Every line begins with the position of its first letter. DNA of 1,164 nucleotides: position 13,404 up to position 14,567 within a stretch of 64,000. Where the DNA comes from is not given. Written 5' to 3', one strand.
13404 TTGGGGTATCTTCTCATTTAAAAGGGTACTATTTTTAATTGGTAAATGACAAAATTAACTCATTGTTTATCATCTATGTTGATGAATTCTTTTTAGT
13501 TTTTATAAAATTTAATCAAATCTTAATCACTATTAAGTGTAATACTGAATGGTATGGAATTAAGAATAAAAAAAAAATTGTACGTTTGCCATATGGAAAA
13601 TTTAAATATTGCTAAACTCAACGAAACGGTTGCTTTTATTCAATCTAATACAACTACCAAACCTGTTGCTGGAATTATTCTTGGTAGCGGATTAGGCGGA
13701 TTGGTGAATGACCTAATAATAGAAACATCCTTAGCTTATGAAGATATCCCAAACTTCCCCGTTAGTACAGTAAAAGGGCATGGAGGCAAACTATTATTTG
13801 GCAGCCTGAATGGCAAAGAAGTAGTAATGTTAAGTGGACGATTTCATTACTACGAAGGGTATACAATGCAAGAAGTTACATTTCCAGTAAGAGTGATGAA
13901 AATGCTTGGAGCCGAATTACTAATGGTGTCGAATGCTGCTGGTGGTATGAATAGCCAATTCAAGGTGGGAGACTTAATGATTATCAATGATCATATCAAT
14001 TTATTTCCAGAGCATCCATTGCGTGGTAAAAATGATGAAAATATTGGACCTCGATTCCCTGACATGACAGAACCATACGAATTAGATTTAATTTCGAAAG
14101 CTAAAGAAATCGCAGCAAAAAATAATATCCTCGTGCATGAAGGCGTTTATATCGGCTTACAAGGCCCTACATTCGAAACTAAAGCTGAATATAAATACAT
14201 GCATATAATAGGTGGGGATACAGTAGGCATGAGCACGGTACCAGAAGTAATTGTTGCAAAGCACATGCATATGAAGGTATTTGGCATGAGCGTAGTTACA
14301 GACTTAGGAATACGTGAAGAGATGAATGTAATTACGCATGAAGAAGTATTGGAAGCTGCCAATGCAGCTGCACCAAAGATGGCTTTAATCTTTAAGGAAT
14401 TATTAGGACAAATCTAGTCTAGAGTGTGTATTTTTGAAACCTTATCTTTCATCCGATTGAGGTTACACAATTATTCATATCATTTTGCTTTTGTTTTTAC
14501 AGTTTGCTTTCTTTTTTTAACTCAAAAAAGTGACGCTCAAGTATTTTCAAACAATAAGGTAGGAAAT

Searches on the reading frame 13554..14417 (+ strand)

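Call 66: search_protein_families(library=pfam, proteins=[window:13554-14417:+], max_evalue=0.00001)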
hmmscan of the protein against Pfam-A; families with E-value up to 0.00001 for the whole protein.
window:13554-14417:+ (287 aa): 1 family
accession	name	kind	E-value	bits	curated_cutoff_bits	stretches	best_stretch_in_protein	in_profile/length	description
PF01048.26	PNP_UDP_1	-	1.5e-52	178.8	25.1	1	40-284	3-232/233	Phosphorylase superfamily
